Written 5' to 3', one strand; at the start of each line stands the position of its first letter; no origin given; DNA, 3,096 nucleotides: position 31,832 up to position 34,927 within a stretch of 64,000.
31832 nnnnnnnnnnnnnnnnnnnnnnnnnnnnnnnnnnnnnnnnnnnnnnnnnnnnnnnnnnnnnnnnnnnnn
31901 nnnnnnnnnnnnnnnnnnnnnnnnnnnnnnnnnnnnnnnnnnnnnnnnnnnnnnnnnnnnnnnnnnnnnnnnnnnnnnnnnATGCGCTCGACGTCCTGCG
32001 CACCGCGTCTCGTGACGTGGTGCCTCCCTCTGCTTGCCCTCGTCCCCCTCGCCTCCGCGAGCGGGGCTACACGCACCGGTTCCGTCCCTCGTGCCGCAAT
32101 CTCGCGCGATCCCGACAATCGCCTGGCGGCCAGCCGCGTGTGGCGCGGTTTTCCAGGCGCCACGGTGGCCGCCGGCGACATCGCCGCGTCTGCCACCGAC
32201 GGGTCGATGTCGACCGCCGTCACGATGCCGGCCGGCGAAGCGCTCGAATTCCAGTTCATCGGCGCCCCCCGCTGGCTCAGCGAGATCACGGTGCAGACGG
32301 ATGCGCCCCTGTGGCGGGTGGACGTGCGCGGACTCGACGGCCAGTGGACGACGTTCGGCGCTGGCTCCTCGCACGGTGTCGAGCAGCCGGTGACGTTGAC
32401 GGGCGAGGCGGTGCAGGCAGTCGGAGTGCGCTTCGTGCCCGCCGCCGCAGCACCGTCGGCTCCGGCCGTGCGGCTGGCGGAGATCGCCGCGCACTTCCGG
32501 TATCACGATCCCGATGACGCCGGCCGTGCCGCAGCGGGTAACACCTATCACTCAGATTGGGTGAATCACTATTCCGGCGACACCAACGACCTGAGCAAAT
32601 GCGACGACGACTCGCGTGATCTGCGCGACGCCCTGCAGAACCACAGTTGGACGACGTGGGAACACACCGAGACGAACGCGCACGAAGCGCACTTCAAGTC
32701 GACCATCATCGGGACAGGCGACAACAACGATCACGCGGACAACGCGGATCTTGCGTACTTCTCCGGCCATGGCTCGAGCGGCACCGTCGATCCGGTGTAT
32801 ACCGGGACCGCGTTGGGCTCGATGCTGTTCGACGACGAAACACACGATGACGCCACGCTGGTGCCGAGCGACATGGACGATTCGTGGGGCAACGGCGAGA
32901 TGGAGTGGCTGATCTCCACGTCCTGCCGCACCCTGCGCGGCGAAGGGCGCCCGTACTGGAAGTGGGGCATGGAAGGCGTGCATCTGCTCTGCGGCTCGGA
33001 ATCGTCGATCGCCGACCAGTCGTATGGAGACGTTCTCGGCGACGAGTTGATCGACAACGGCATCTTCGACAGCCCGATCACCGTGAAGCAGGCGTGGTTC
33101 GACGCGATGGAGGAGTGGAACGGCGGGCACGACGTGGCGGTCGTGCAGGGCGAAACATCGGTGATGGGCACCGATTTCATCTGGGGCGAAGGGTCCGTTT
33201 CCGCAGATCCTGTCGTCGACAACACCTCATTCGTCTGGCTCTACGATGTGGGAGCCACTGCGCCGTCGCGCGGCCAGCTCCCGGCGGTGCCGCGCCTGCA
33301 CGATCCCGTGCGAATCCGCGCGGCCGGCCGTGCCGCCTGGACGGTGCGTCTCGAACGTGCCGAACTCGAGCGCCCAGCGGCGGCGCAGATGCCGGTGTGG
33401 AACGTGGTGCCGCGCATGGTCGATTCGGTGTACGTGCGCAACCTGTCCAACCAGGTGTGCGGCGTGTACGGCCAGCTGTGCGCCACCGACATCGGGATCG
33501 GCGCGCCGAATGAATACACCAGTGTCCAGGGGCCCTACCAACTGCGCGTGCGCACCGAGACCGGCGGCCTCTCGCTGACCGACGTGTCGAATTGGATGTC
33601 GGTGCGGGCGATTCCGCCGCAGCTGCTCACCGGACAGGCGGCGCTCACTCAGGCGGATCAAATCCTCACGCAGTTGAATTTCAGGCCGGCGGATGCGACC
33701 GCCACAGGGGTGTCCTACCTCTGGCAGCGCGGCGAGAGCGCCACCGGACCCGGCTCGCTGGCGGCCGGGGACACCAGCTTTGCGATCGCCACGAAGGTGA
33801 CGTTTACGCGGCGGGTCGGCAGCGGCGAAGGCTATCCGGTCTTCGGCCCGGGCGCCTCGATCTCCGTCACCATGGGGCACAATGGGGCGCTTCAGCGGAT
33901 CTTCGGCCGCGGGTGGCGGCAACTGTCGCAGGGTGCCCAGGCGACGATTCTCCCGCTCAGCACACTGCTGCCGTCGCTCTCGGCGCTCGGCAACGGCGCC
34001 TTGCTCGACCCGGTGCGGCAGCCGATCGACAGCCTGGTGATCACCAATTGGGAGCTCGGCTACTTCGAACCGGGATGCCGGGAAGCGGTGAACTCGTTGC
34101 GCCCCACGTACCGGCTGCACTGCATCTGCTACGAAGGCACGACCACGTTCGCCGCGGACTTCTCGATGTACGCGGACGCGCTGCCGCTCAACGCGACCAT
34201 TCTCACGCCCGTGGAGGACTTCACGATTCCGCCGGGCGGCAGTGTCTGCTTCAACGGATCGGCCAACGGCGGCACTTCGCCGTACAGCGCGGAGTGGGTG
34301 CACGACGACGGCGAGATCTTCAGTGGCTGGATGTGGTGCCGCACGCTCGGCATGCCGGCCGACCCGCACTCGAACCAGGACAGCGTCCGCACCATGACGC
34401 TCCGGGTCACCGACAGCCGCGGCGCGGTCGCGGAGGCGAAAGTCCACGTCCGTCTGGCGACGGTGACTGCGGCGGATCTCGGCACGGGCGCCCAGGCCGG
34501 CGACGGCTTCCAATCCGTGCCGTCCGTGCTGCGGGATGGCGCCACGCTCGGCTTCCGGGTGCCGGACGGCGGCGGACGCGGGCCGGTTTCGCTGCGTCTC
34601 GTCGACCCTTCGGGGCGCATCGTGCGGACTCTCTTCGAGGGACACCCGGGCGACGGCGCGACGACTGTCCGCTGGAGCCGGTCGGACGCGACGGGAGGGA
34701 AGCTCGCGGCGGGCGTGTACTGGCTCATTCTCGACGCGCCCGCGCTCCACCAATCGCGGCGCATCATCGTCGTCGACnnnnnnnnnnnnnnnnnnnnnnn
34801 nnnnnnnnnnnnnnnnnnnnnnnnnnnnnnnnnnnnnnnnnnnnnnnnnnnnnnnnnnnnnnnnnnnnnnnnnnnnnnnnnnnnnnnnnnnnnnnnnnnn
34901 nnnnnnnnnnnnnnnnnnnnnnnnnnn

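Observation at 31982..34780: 932-aa secreted sorting-domain protein with a candidate clan-CD-like His/Cys peptidase dyad and no recognisable family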

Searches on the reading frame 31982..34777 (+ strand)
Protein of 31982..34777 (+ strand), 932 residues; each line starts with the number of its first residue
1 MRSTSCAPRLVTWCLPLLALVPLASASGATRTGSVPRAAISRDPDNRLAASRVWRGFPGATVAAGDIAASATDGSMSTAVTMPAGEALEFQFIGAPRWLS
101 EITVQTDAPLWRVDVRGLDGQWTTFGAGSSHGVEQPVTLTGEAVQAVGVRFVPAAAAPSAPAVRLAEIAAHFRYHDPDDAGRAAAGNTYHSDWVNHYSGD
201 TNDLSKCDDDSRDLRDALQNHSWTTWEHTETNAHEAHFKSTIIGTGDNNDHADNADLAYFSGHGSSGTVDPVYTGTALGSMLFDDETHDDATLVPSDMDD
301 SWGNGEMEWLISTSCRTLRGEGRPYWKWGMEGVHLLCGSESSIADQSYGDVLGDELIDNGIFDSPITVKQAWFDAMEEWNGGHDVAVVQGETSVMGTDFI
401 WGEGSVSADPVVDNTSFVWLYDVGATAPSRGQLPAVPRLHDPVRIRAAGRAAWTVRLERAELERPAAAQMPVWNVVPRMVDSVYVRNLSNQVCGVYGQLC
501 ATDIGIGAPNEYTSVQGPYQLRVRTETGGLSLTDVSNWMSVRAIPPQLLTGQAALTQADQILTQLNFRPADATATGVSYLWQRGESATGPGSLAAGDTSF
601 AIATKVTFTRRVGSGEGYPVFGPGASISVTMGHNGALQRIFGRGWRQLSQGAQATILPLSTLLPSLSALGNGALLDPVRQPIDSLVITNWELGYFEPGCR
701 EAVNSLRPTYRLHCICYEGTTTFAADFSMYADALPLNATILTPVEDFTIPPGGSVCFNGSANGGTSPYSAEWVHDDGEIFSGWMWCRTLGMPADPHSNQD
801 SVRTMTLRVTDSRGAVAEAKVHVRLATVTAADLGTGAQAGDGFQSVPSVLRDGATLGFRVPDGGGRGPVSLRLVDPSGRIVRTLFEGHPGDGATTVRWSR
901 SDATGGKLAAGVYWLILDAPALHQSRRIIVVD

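Call 3: search_protein_families(library=pfam, proteins=[window:31982-34777:+], max_evalue=1)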
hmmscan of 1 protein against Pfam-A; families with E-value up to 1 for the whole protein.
window:31982-34777:+ (932 aa): 4 families
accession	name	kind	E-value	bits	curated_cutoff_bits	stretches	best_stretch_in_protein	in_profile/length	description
PF19872.4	DUF6345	-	4.7e-31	108.4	26.9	1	192-420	2-218/221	Family of unknown function (DUF6345)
PF00656.27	Peptidase_C14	-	0.0016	18.6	21.4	1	195-320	10-117/233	Caspase domain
PF13860.13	FlgD_ig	-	0.0034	17.8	27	1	869-913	25-69/79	FlgD Ig-like domain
PF17916.6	LID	-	0.21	12.2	25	1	384-405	1-19/29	LIM interaction domain (LID)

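Call 4: search_protein_families(library=ncbifam, proteins=[window:31982-34777:+], max_evalue=1)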
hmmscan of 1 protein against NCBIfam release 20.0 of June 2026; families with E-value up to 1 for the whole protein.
window:31982-34777:+ (932 aa): 4 families
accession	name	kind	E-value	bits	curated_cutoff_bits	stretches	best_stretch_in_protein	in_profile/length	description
NF005176.1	PRK06655.1-1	equivalog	0.012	15.6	230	1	869-916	99-146/197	flagellar hook assembly protein FlgD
NF009276.0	PRK12633.1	equivalog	0.021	14.5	383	1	866-917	128-179/234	flagellar basal body rod modification protein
NF047832.1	caspase_w_EACC1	subfamily_domain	0.036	13.5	140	1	196-266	10-83/211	caspase, EACC1-associated type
NF003277.0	PRK04266.1-3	equivalog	0.14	11.8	254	1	736-781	57-102/226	fibrillarin-like rRNA/tRNA 2'-O-methyltransferase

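Call 5: search_solved_structures(query=window:31982-34777:+, max_evalue=10)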
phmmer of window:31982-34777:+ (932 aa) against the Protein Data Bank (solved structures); distinct sequences matched with E-value up to 10: 11.
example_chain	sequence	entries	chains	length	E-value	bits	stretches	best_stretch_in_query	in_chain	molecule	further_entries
6kmz_E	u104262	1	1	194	0.3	11.9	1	290-344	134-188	Gasdermin-D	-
6kmz_H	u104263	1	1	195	0.31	11.9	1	290-344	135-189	Gasdermin-D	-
6kn0_E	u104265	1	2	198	0.31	11.9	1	290-344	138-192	Gasdermin-D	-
5nh1_A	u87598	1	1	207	0.33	11.8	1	290-344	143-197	Gasdermin-D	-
5wqt_A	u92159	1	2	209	0.33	11.8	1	290-344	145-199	Gasdermin-D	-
6ao4_A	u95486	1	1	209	0.33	11.8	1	290-344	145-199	Gasdermin-D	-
1g8a_A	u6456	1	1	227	0.54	11.1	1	735-781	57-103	FIBRILLARIN-LIKE PRE-RRNA PROCESSING PROTEIN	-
1yli_A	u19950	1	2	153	1.3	9.9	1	770-831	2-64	Putative acyl-CoA thioester hydrolase HI0827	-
1pry_A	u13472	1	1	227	1.9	9.3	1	735-781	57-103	Fibrillarin-like pre-rRNA processing protein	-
4by9_E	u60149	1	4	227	1.9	9.3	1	735-781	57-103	FIBRILLARIN-LIKE RRNA/TRNA 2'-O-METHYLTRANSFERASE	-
2nnw_B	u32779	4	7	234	2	9.2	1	735-781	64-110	Fibrillarin-like rRNA/tRNA 2'-O-methyltransferase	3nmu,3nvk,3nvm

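Call 6: find_homologous_proteins(query=window:31982-34777:+)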
Query window:31982-34777:+ (932 aa): 6 proteins with E <= 0.001 among 8000 candidates.
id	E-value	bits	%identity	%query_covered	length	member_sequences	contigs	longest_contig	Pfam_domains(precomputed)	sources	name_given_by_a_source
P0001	0.0e+0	2152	100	100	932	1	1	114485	PF19872.5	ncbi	-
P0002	0.0e+0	1850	85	100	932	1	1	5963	PF19872.5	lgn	-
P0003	1.7e-296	1004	53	95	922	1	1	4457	PF19872.5,PF13860.13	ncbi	-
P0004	3.9e-198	679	42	95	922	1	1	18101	PF19872.5,PF13860.13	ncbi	-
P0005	2.1e-161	557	39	95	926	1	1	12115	PF19872.5,PF13860.13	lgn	-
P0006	1.5e-51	193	27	82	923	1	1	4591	PF19872.5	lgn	-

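Call 17: find_encoding_contigs(protein=P0001, flank=10000, max_places=3)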
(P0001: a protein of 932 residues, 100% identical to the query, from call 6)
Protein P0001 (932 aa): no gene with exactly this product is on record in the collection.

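Call 29: find_related_loci(query=A1, collection=genome_contigs, flank=6000)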
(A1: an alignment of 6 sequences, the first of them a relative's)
Query A1 (932 aa) in genome_contigs; peptide patterns used: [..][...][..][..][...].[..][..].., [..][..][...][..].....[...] (x = any residue, [..] = any of these).
40 stretches matched a pattern; 4 encode a relative of the query (tblastn E <= 1e-3); 4 distinct loci.
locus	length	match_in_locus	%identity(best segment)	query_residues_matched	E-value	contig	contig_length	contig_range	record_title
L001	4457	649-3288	53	46-931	0e+0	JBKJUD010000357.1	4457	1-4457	MAG: Candidatus Eisenbacteria bacterium isolate ant_bin.648 k117_2660956, whole genome shotgun sequence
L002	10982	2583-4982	36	17-819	3e-132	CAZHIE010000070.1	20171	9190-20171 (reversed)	MAG TPA_asm: uncultured Planctomycetales bacterium isolate SRP292972_co2_224 genome assembly, contig: NODE_2504_length_2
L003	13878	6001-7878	27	192-826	8e-48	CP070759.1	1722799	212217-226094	MAG: Candidatus Bathyarchaeota archaeon isolate bin28 chromosome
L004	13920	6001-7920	25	192-823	1e-28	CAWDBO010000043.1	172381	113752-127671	MAG: uncultured Chloroflexia bacterium isolate MFD02979.bin.2.144 genome assembly, contig: contig_95593, whole genome sh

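Call 32: predict_structure(alignment_id=A2)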
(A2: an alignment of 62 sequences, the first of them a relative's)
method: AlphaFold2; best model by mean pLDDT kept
length: 932 residues; sequences in the alignment: 62
mean_pLDDT: 88.4   pTM: 0.84
mean pLDDT of the five models: 88.4, 87.7, 87.5, 86.9, 86.4
residues with pLDDT >= 90: 661; 70-90: 178; 50-70: 41; < 50: 52
segments of 3 or more residues with pLDDT < 50: 1-39, 829-838
pLDDT, mean of each block of 10 residues (from residue 1): 32 37 37 44 90 91 88 95 93 96 96 96 96 87 96 82 95 87 76 83 87 93 88 90 90 96 92 91 78 93 94 94 93 96 94 94 95 96 89 96 94 92 70 77 90 93 96 96 98 97 94 96 96 96 97 97 97 94 91 89 96 93 96 98 95 97 95 92 95 96 96 93 92 96 87 94 97 87 95 60 89 93 71 46 82 90 82 84 94 92 90 91 89 84
secondary structure, 60 per line:
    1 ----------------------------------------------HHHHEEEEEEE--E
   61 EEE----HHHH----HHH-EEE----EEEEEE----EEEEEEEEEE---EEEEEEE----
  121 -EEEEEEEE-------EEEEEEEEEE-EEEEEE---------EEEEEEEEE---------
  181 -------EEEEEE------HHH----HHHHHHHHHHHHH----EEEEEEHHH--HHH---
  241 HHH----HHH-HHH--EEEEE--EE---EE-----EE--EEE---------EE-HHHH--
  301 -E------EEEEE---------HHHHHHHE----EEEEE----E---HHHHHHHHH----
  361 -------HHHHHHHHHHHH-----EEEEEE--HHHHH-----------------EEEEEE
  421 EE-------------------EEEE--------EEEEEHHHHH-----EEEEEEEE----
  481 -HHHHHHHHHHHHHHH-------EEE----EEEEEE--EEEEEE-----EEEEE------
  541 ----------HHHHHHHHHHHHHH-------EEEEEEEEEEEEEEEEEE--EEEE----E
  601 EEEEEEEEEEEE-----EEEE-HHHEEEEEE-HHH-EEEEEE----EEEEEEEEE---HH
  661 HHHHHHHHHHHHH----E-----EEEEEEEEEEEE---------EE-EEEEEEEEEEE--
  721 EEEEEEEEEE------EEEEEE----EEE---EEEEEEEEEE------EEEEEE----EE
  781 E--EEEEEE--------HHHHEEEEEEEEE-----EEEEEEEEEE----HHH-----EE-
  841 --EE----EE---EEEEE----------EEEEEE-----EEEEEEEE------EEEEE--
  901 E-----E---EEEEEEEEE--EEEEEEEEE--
elements in order (helices of 4 or more, strands of 3 or more residues): H47-50 E51-57 E60-63 H68-71 E80-82 E87-92 E97-106 E110-116 E122-129 E137-146 E148-153 E163-171 E188-193 H207-219 E224-229 E257-261 E280-282 H295-298 E309-313 H323-329 E335-339 H348-356 H368-379 E385-390 H393-397 E415-422 E442-445 E454-458 H459-463 E469-476 H482-496 E504-506 E511-516 E519-524 E530-534 H551-564 E572-589 E592-595 E600-612 E618-621 E626-631 E637-642 E647-655 H659-673 E684-695 E708-718 E721-730 E737-742 E747-749 E753-762 E769-774 E779-781 E784-789 H798-801 E802-810 E816-825 E854-858 E869-874 E880-887 E894-898 E911-919 E922-930

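Call 35: fold_search(model_id=the predicted structure, library=pdb)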
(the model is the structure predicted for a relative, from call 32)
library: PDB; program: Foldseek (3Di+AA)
matches with E <= 10: 1837; with E <= 0.001: 154
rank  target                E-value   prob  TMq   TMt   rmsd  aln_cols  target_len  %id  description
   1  6za2_A                1.5e-08  0.97  0.11  0.10  32.0      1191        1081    8  Crystal structure of dimeric latent PorU from Porphyromonas gingivalis (released 2021-09-29)
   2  6za2_B                1.6e-08  0.97  0.11  0.10  32.9      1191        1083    9  Crystal structure of dimeric latent PorU from Porphyromonas gingivalis (released 2021-09-29)
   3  9g8h_A                3.0e-08  1.00  0.12  0.17  28.3       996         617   11  Crystal structure of a galactose oxidase in complex with galactose (released 2025-08-06)
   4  9flw_A                6.3e-08  0.98  0.09  0.15  55.2       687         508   10  CryoEM structure of the fragment-6 (3571-4078) in the grappling hook protein A (GhpA) in the bacterium Aureispira sp.  (released 2024-10-16)
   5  6fg9_A                9.2e-08  0.95  0.09  0.09  32.6       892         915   10  Mouse SORCS2 ectodomain (sortilin related VPS10 domain containing receptor 2) (released 2018-08-01)
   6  9g43_A                1.9e-07  0.99  0.12  0.17  28.2       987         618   11  Crystal structure of a galactose oxidase from Pseudoarthrobacter siccitolerans (released 2025-07-23)
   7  3dmk_B                9.3e-07  1.00  0.08  0.11  21.4       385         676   14  Crystal structure of Down Syndrome Cell Adhesion Molecule (DSCAM) isoform 1.30.30, N-terminal eight Ig domains (released 2008-10-07)
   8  5o5g                  1.2e-06  1.00  0.09  0.19  27.0       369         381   11  Robo1 Ig1 to 4 crystal form 1 (released 2018-01-17)
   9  2eid                  1.4e-06  0.97  0.11  0.16  29.0      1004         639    8  Galactose Oxidase W290G mutant (released 2007-04-24)
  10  2eib                  2.0e-06  0.97  0.11  0.16  27.8       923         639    8  Crystal Structure of Galactose Oxidase, W290H mutant (released 2007-04-24)
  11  5coz                  2.1e-06  1.00  0.18  0.42   9.6       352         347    7  Crystal structure of an uncharacterized protein (EUBREC_2869) from Eubacterium rectale ATCC 33656 at 1.45 A resolution (released 2015-08-05)
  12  2qki_D                2.6e-06  0.96  0.10  0.13  23.4       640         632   10  Human C3c in complex with the inhibitor compstatin (released 2007-08-14)
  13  1gof                  2.8e-06  0.96  0.11  0.16  28.2       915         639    9  NOVEL THIOETHER BOND REVEALED BY A 1.7 ANGSTROMS CRYSTAL STRUCTURE OF GALACTOSE OXIDASE (released 1994-01-31)
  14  3dmk_A                3.4e-06  0.99  0.08  0.10  22.1       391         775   14  Crystal structure of Down Syndrome Cell Adhesion Molecule (DSCAM) isoform 1.30.30, N-terminal eight Ig domains (released 2008-10-07)
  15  1t2x                  5.3e-06  0.93  0.11  0.16  28.6       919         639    9  Glactose oxidase C383S mutant identified by directed evolution (released 2004-05-18)
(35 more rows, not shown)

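Call 39: find_encoding_contigs(protein=P0004, flank=8000, max_places=3)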
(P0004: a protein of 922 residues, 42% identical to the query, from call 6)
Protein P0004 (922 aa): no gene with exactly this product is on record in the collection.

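Call 58: search_protein_families(library=pfam, proteins=[L003:2382-3965:+, L003:4199-4900:+, L003:5506-8019:+, L003:7970-8932:+, L003:9121-10086:+, L004:2463-4028:+, L004:5839-7962:+, L004:7985-10252:+, L004:9732-11858:+, L002:2196-5195:+], max_evalue=0.001)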
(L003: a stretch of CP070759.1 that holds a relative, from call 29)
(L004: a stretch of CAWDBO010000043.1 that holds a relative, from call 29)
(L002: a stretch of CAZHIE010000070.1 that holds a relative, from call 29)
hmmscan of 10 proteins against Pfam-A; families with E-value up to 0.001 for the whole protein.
L003:2382-3965:+ (528 aa): 4 families
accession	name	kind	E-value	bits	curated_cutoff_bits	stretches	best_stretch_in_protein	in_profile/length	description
PF25133.1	TYW2_N_2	-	1.4e-19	70.4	27.7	1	23-102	1-78/79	TYW2 N-terminal domain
PF04167.18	DUF402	-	3.5e-16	59.6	23.9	1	434-500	2-68/68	Protein of unknown function (DUF402)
PF10150.14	RNase_E_G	-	5.9e-13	49.3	25.5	1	216-307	2-94/270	Ribonuclease E/G family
PF02475.24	TRM5-TYW2_MTfase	-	5.5e-09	36.6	28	1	106-141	1-36/164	TRM5/TYW2 methyltransferase domain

L003:4199-4900:+ (234 aa): 1 family
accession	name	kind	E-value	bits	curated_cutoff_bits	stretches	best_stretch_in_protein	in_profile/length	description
PF02517.21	Rce1-like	-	6.8e-21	74.8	22.4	1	133-224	3-93/93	Type II CAAX prenyl endopeptidase Rce1-like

L003:5506-8019:+ (838 aa): 1 family
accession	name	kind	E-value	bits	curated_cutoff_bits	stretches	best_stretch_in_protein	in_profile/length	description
PF19872.4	DUF6345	-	2.9e-40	138.5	26.9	1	165-412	1-214/221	Family of unknown function (DUF6345)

L003:7970-8932:+ (321 aa): 0 families

L003:9121-10086:+ (322 aa): 2 families
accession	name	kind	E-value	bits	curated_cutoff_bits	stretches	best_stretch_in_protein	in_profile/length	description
PF01435.24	Peptidase_M48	-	5e-37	128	20.3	1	72-321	3-185/186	Peptidase family M48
PF05569.17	Peptidase_M56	-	3.2e-08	33.6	31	1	61-162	123-224/296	BlaR1 peptidase M56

L004:2463-4028:+ (522 aa): 1 family
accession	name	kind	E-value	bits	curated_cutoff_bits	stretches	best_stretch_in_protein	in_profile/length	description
PF01650.23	Peptidase_C13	-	6.9e-07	29.5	22.8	1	243-348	108-210/258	Peptidase C13 family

L004:5839-7962:+ (708 aa): 1 family
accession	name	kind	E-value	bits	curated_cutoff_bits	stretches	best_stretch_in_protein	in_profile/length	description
PF19872.4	DUF6345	-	4.4e-42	144.5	26.9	1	54-288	1-211/221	Family of unknown function (DUF6345)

L004:7985-10252:+ (756 aa): 2 families
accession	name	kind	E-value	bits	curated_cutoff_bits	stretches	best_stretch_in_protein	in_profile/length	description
PF04151.21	PPC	-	1e-18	68.4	25.9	1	501-570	1-69/70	Bacterial pre-peptidase C-terminal domain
PF07705.17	CARDB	-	8.3e-10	39.2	22.7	1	83-197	2-99/101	CARDB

L004:9732-11858:+ (709 aa): 0 families

L002:2196-5195:+ (1000 aa): 1 family
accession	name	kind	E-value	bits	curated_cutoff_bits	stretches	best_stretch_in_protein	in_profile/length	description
PF19872.4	DUF6345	-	1e-34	120.4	26.9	1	302-527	2-218/221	Family of unknown function (DUF6345)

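Call 64: search_protein_families(library=padloc, proteins=[window:31982-34777:+], max_evalue=0.01)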
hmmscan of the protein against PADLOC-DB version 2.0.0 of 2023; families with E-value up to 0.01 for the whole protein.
window:31982-34777:+ (932 aa): 0 families
